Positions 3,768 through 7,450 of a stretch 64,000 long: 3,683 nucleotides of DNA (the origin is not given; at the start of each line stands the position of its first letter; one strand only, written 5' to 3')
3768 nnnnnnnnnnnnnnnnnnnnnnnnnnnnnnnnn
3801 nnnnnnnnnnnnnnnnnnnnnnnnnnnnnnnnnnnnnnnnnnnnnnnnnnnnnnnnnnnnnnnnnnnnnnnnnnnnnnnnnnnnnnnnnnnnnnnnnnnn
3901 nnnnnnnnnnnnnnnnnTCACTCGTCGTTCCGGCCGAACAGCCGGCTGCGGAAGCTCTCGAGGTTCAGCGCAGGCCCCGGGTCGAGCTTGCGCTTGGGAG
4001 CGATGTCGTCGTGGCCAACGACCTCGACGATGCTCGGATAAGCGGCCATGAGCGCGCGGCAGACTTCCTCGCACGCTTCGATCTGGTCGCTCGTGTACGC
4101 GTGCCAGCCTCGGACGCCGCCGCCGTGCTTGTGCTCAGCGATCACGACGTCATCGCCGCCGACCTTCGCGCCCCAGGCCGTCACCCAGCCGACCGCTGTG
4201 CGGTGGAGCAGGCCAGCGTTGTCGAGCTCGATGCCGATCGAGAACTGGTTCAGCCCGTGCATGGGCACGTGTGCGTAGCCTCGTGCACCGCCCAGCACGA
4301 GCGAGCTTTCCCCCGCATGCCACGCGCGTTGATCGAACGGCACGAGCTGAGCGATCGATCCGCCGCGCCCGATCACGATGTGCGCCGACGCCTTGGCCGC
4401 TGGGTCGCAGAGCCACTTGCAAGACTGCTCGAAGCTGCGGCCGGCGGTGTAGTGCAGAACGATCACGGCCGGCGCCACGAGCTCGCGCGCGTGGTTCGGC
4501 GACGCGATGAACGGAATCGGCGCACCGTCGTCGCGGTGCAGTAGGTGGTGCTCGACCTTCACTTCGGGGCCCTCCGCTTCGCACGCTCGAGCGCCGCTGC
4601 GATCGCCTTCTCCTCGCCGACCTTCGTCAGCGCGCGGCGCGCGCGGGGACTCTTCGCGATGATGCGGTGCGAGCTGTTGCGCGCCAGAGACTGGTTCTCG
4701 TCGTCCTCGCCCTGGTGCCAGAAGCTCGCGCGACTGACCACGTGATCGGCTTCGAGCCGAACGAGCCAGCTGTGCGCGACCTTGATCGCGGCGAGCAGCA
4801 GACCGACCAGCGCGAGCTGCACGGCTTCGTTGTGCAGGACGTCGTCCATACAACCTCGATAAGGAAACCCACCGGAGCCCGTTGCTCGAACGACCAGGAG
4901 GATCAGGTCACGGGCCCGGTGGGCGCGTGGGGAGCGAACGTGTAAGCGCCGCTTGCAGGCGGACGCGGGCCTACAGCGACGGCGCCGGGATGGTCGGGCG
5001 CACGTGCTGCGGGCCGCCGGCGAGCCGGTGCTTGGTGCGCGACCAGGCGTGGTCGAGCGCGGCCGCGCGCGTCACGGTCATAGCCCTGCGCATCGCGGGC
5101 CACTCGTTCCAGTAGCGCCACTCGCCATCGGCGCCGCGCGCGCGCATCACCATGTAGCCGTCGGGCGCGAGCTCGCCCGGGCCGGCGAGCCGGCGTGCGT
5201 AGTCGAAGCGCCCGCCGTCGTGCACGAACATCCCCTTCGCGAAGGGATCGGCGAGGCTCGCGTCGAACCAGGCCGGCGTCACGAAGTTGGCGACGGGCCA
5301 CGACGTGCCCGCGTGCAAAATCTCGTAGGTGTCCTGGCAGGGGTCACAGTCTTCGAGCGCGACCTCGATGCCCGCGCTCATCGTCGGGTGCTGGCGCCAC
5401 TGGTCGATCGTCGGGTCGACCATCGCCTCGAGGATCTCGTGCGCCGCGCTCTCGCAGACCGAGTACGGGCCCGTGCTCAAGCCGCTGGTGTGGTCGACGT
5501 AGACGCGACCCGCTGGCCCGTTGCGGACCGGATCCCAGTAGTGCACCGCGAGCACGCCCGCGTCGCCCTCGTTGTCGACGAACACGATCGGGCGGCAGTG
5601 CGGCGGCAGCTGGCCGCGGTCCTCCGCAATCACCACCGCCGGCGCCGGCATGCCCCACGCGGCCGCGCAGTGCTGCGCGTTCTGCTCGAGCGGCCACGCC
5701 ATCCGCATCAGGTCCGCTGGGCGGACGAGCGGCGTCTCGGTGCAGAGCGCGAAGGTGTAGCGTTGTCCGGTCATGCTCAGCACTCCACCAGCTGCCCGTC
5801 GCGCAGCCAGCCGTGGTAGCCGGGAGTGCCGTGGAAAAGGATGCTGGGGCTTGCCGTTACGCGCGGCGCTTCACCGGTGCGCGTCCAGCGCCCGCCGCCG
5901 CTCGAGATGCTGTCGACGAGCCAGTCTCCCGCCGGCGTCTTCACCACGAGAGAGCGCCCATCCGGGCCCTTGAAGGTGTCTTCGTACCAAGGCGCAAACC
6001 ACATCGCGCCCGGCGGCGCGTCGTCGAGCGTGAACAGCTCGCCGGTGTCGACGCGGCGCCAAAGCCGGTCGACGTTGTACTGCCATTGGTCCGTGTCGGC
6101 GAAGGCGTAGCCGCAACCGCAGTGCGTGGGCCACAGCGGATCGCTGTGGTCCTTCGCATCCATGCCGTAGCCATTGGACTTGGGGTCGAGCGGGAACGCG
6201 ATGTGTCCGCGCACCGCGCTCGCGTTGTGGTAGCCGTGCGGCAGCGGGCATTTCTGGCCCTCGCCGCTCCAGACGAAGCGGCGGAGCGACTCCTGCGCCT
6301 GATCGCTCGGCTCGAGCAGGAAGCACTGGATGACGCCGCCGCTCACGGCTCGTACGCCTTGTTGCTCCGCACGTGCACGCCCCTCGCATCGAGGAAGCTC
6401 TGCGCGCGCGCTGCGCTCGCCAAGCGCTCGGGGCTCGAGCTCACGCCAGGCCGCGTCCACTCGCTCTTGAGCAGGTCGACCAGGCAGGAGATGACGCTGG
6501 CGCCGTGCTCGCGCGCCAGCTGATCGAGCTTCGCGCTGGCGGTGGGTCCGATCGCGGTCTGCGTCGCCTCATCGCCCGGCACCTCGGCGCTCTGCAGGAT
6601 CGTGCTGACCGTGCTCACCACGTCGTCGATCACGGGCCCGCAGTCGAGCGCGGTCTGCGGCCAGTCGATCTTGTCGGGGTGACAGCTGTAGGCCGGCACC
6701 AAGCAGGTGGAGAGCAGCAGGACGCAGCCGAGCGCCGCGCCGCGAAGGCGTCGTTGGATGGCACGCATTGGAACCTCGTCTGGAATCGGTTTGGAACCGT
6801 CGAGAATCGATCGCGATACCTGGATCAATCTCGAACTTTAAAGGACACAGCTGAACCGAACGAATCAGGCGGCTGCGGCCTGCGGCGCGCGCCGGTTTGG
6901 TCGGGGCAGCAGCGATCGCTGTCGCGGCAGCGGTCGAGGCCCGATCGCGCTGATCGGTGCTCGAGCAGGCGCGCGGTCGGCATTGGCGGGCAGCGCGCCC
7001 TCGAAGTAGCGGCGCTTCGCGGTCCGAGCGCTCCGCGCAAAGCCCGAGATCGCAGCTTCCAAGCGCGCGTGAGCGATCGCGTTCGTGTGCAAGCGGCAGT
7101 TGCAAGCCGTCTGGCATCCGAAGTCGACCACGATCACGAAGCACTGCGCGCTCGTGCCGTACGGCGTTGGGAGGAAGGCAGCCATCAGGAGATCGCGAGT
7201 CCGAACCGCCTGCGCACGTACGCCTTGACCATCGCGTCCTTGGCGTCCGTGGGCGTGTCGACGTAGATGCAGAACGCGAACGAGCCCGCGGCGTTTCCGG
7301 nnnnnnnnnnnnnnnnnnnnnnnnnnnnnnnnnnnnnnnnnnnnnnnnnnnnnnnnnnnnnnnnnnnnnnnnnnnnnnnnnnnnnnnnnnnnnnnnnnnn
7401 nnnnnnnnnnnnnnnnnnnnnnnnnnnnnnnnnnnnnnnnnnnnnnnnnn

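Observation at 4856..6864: Three-gene cargo cassette between an AT-richer spacer and a strong terminator-like hairpin, wedged between the fibre genes and the lysis cassette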

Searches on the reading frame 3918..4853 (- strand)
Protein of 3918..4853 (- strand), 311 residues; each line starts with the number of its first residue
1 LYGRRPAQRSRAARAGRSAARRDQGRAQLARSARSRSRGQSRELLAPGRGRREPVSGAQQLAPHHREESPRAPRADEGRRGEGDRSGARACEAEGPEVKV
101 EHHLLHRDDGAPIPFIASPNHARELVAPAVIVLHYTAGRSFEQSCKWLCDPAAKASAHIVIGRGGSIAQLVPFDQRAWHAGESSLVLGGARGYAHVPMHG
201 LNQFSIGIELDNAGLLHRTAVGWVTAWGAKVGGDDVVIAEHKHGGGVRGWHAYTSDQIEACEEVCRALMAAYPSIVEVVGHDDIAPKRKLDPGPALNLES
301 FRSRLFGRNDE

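Call 7: search_protein_families(library=pfam, proteins=[window:3918-4853:-], max_evalue=1)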
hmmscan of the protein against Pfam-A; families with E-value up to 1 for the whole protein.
window:3918-4853:- (311 aa): 1 family
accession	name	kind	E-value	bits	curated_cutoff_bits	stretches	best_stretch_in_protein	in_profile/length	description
PF01510.30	Amidase_2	-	8.1e-30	104.3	26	1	128-294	5-131/131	N-acetylmuramoyl-L-alanine amidase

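Call 8: search_protein_families(library=phrogs, proteins=[window:3918-4853:-], max_evalue=1)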
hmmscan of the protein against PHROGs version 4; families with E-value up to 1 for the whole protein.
window:3918-4853:- (311 aa): 15 families
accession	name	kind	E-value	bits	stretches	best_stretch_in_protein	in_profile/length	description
phrog_1794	-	lysis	3.2e-27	96.8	1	121-303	49-193/336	amidase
phrog_9611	-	lysis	2.1e-18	67.8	1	124-300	19-160/246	endolysin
phrog_670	-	lysis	3e-11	43.9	1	123-298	108-239/596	endolysin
phrog_833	-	lysis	8.6e-11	43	1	126-210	28-99/294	endolysin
phrog_1493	-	lysis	2.5e-10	41.1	1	131-296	37-155/394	endolysin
phrog_14048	-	lysis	9e-09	36.4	1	128-183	27-85/305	endolysin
phrog_19265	-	unknown function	4.9e-08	34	1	125-183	21-78/293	-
phrog_880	-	lysis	5.1e-08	33.7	1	123-304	188-330/435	endolysin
phrog_2338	-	lysis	6.8e-07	30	1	119-212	19-99/346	endolysin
phrog_822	-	lysis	7.8e-06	26.8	1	252-287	107-142/215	amidase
phrog_7698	-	lysis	1.2e-05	26.3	1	124-183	20-80/316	endolysin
phrog_4018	-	lysis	0.00014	22.6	1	137-183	42-87/285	amidase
phrog_700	-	lysis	0.00027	21.4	1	116-208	197-293/491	endolysin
phrog_3088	-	lysis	0.00044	21.1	1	126-199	22-83/248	amidase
phrog_12609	-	lysis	0.16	12.4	1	129-182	24-90/264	endolysin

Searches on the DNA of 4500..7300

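Call 111: search_rna_families(source=window, start=4500, end=7300, threshold=evalue, max_evalue=1)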
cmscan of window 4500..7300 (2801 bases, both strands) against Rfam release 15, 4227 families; matches with E-value up to 1: 1.
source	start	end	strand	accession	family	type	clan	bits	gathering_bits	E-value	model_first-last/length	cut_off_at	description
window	5290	5358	+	RF02087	Yar_3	Gene; lncRNA;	-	17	50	0.32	1-67/67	no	Yellow-achaete intergenic RNA conserved region 3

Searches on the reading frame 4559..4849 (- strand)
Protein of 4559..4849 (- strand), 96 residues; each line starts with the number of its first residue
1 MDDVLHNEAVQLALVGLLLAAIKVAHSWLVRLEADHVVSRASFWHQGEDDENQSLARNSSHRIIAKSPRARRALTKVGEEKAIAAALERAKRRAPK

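Call 7: search_protein_families(library=pfam, proteins=[window:4559-4849:-], max_evalue=1)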
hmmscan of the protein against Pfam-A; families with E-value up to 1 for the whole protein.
window:4559-4849:- (96 aa): 0 families

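Call 8: search_protein_families(library=phrogs, proteins=[window:4559-4849:-], max_evalue=1)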
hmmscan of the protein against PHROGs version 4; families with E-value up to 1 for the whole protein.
window:4559-4849:- (96 aa): 1 family
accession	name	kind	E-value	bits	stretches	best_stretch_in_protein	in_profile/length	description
phrog_33112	-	unknown function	0.24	12.8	1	20-94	19-97/104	-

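Call 9: search_protein_families(library=ncbifam, proteins=[window:4559-4849:-], max_evalue=1)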
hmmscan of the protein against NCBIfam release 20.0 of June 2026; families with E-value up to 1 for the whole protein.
window:4559-4849:- (96 aa): 0 families

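Call 10: search_protein_families(library=padloc, proteins=[window:4559-4849:-], max_evalue=1)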
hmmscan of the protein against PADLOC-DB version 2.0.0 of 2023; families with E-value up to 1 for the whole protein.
window:4559-4849:- (96 aa): 0 families
